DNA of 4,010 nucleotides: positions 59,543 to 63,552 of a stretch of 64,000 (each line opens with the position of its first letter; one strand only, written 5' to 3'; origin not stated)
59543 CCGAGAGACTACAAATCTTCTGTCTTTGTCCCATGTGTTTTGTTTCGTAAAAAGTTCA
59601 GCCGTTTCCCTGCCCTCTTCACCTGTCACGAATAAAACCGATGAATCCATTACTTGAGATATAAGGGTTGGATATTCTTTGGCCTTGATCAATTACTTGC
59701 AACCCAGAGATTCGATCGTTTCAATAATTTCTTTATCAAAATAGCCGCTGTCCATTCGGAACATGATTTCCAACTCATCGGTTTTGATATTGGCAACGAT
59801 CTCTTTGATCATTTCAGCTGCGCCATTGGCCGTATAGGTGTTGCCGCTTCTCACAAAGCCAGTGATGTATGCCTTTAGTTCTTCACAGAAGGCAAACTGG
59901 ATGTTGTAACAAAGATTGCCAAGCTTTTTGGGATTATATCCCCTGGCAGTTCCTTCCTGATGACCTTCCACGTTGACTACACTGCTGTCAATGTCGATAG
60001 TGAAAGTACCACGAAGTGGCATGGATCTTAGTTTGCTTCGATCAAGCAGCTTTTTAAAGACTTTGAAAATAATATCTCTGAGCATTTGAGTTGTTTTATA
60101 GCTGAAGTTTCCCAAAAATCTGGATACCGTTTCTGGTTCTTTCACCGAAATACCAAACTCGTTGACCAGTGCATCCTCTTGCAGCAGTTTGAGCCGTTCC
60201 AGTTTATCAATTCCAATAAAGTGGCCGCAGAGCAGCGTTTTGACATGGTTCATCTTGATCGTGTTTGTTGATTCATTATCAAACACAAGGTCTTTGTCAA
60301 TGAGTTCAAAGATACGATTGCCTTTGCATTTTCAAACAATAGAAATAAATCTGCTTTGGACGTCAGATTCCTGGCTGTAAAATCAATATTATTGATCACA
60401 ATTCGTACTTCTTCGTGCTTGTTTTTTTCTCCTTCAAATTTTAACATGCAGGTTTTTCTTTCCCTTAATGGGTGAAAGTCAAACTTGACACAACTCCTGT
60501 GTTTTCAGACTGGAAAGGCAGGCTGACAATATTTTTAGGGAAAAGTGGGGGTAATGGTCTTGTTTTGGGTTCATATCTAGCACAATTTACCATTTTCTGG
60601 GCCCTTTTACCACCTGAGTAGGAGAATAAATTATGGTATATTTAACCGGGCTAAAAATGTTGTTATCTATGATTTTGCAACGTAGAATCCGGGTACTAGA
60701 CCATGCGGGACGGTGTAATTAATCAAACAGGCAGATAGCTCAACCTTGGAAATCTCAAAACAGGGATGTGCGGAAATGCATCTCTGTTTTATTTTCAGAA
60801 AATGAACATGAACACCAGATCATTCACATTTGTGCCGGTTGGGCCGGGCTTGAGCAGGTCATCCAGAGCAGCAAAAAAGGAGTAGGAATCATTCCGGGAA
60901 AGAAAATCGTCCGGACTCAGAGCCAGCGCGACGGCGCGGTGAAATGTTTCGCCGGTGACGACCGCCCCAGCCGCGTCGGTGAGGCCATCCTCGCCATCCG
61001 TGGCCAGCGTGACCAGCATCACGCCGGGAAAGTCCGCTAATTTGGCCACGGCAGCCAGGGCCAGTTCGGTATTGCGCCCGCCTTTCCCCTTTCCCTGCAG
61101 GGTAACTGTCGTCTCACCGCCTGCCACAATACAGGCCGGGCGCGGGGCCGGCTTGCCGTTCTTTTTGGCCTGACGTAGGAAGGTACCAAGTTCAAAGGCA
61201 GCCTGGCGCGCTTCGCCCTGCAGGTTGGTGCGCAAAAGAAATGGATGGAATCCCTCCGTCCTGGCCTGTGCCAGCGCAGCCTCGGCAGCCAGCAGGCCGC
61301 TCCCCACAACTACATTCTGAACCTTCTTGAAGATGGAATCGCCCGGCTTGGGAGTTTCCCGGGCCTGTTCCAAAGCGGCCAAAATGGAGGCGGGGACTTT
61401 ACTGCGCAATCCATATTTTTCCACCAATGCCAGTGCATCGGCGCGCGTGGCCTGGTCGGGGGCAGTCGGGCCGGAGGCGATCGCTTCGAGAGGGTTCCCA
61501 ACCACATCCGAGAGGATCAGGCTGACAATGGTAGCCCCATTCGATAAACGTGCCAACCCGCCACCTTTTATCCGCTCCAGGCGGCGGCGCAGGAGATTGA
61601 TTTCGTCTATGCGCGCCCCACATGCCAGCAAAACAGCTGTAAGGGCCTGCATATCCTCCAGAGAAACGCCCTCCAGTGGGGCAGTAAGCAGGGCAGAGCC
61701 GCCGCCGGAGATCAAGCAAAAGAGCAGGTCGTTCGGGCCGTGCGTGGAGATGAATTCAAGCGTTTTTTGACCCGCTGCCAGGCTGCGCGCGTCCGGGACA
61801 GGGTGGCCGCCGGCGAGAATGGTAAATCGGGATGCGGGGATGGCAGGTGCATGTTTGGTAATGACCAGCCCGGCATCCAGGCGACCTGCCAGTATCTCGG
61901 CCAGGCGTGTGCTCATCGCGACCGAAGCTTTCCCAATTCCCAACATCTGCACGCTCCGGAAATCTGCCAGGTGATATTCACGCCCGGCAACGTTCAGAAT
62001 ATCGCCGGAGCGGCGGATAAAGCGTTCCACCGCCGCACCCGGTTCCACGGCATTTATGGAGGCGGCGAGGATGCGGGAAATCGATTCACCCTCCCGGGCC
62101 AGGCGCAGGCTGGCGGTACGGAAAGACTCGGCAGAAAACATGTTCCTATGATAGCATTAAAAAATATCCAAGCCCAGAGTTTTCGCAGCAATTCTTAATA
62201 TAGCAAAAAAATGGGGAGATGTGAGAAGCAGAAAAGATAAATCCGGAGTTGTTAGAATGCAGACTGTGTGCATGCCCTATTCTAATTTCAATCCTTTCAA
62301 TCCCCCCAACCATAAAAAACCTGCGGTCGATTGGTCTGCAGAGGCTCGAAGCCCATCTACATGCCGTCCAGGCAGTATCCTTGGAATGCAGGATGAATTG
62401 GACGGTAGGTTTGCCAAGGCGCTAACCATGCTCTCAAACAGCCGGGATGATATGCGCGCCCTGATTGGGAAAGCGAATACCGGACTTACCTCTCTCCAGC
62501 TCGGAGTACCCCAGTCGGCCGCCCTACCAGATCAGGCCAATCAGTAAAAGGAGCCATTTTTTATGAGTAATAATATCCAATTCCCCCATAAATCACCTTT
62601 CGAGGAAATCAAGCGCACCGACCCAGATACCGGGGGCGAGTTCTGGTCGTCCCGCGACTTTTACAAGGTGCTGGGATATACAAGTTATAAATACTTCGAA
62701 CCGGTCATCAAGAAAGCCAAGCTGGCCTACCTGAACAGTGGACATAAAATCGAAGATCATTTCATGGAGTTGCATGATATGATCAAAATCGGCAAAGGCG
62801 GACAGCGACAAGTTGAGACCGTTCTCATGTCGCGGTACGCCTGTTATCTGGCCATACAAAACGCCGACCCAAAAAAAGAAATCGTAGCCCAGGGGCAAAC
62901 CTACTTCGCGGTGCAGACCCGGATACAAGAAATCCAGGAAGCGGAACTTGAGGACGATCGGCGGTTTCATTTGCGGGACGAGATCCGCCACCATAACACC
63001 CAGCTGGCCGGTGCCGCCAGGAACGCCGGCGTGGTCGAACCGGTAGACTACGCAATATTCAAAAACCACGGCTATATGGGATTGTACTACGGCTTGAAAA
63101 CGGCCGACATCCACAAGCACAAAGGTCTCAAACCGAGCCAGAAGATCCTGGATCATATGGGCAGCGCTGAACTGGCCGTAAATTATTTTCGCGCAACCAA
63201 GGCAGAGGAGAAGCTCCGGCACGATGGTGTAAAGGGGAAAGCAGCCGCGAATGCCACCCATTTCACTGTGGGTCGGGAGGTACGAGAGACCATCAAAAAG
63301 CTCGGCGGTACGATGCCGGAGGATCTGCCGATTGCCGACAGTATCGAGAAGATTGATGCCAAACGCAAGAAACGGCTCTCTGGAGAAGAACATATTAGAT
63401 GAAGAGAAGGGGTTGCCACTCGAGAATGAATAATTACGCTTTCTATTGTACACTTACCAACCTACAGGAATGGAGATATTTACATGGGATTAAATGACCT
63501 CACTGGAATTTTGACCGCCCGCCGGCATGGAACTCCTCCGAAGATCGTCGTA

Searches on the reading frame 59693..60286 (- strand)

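Call 18: search_protein_families(library=pfam, proteins=[window:59693-60286:-])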
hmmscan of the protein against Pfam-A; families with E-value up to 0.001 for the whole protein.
window:59693-60286:- (197 aa): 2 families
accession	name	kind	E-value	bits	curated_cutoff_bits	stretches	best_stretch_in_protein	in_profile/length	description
PF13701.12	DDE_Tnp_1_4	-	3e-13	49.3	34.7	1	20-196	66-240/435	Transposase DDE domain group 1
PF01609.27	DDE_Tnp_1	-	2.7e-09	37.5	23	1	97-196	7-100/200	Transposase DDE domain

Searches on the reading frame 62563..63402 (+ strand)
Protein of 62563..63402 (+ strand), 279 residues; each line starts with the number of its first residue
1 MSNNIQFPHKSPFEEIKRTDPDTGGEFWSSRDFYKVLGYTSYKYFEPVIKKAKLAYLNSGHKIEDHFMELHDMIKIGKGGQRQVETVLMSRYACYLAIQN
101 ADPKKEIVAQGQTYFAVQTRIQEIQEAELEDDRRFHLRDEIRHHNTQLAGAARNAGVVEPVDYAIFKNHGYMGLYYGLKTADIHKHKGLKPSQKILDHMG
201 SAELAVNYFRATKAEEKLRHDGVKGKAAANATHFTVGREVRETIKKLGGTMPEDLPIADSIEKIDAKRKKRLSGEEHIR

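Call 18: search_protein_families(library=pfam, proteins=[window:62563-63402:+])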
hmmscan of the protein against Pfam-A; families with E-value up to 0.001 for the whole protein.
window:62563-63402:+ (279 aa): 1 family
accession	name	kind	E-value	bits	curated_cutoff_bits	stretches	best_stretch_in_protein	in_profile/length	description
PF02498.22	Bro-N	-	1.9e-09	38.4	25.6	1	18-114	4-94/96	BRO family, N-terminal domain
